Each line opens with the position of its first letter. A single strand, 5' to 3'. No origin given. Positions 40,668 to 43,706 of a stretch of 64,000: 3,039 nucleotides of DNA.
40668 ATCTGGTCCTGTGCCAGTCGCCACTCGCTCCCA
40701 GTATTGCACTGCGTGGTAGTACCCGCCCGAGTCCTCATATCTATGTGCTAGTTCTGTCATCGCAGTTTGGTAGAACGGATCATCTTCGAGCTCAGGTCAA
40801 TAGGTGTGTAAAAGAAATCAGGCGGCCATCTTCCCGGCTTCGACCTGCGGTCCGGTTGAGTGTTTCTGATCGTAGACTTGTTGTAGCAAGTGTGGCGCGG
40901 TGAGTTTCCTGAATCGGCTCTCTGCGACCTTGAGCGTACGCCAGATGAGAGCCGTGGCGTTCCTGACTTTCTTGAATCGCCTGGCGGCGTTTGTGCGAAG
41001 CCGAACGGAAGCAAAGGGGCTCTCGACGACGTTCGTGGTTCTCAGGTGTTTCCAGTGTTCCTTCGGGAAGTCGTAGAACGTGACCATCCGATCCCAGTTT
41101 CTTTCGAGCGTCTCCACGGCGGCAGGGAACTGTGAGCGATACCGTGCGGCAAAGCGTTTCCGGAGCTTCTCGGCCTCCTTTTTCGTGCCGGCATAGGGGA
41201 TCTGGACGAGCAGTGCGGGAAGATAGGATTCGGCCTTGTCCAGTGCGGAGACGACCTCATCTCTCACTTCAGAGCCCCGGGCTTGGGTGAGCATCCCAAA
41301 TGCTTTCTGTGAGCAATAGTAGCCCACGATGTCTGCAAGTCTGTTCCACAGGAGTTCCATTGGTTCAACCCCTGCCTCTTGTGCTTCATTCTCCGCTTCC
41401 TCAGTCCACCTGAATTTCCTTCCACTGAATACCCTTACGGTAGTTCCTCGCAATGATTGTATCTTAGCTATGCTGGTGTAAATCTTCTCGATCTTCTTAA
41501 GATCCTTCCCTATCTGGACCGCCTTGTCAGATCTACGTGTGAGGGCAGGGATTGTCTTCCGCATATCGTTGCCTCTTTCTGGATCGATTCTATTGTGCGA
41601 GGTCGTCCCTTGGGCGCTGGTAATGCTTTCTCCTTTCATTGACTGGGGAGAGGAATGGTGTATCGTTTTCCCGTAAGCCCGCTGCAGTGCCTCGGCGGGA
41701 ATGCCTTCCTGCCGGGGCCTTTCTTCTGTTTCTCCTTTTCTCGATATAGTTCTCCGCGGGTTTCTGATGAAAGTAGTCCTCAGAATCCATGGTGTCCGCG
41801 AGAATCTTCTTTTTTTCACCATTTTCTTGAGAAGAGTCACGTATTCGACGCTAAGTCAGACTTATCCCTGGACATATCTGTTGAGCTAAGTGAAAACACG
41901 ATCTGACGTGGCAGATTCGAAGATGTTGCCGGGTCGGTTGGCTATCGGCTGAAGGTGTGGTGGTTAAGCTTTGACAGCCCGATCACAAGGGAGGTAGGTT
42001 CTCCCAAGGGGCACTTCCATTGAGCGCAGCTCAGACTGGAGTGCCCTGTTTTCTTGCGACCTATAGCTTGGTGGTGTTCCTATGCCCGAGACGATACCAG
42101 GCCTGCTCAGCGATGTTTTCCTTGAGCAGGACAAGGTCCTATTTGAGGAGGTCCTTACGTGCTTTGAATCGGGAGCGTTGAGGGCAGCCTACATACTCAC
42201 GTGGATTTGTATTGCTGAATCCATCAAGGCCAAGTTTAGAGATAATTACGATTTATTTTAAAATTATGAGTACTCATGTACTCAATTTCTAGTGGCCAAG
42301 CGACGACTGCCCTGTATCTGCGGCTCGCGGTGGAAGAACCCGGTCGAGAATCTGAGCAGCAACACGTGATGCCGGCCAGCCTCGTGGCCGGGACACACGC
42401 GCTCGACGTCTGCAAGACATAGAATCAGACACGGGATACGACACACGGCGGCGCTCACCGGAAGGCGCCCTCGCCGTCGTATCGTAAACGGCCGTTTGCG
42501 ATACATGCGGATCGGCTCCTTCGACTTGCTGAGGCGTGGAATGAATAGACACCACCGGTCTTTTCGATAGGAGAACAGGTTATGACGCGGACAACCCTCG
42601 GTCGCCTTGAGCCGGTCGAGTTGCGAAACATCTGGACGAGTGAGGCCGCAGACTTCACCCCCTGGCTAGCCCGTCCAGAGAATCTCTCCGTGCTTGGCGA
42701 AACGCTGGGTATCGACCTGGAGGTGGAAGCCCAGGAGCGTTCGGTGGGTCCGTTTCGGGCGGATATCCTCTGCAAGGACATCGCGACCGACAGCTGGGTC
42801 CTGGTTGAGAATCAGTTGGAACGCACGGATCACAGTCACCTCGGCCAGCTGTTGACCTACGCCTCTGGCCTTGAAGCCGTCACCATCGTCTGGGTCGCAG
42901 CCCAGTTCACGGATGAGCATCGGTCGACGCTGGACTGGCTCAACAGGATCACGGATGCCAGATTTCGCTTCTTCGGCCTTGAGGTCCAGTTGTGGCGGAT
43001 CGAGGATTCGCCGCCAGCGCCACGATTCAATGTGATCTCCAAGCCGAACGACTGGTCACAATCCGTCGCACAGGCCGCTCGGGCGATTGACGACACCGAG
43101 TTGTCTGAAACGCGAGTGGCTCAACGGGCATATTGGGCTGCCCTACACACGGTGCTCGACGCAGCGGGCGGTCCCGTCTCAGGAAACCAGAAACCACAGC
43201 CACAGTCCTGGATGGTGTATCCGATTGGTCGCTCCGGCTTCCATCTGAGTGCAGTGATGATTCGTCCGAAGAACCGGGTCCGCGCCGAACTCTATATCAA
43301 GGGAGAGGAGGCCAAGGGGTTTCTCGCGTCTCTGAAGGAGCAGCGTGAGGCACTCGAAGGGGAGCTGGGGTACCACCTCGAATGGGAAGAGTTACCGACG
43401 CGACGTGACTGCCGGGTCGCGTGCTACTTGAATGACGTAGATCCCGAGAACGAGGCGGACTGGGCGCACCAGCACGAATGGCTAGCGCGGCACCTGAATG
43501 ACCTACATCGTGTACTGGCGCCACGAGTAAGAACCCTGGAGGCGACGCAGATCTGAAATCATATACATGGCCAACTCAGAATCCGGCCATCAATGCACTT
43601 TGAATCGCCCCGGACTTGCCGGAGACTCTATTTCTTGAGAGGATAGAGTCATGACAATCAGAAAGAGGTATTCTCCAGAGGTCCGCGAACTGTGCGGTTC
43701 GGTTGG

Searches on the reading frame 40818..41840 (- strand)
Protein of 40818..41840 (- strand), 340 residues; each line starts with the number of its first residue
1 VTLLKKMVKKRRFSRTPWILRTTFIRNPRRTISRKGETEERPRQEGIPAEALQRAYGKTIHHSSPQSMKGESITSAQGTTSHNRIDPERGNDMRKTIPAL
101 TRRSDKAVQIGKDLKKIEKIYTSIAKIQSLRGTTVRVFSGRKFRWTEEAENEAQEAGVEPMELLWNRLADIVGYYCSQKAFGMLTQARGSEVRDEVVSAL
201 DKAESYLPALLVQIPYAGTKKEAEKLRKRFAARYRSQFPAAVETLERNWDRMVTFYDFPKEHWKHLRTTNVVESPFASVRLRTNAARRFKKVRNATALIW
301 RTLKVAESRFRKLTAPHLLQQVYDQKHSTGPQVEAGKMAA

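Call 77: search_protein_families(library=ncbifam, proteins=[window:40818-41840:-], max_evalue=0.00001)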
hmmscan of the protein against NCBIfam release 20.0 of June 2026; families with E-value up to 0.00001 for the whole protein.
window:40818-41840:- (340 aa): 1 family
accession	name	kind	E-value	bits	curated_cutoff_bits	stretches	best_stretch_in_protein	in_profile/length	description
NF033543.2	transpos_IS256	equivalog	1e-19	70.8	150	1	204-300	231-332/338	IS256 family transposase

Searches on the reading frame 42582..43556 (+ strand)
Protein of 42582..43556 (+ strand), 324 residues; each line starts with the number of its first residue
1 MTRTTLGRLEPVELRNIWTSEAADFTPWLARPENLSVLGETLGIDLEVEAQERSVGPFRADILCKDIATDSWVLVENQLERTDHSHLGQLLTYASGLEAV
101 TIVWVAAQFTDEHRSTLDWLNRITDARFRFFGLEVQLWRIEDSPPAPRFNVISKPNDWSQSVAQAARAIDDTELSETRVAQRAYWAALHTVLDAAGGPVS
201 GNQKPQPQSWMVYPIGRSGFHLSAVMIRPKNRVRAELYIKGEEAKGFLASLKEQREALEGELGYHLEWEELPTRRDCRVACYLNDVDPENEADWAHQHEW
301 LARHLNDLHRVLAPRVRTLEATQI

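Call 77: search_protein_families(library=ncbifam, proteins=[window:42582-43556:+], max_evalue=0.00001)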
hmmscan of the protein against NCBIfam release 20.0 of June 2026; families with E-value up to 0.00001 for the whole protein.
window:42582-43556:+ (324 aa): 0 families

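Call 78: search_protein_families(library=pfam, proteins=[window:42582-43556:+], max_evalue=0.001)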
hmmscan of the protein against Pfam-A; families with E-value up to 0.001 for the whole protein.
window:42582-43556:+ (324 aa): 1 family
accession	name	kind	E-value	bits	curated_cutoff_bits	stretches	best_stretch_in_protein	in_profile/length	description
PF14088.11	DUF4268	-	7e-27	94.6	27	1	181-315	2-139/140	Domain of unknown function (DUF4268)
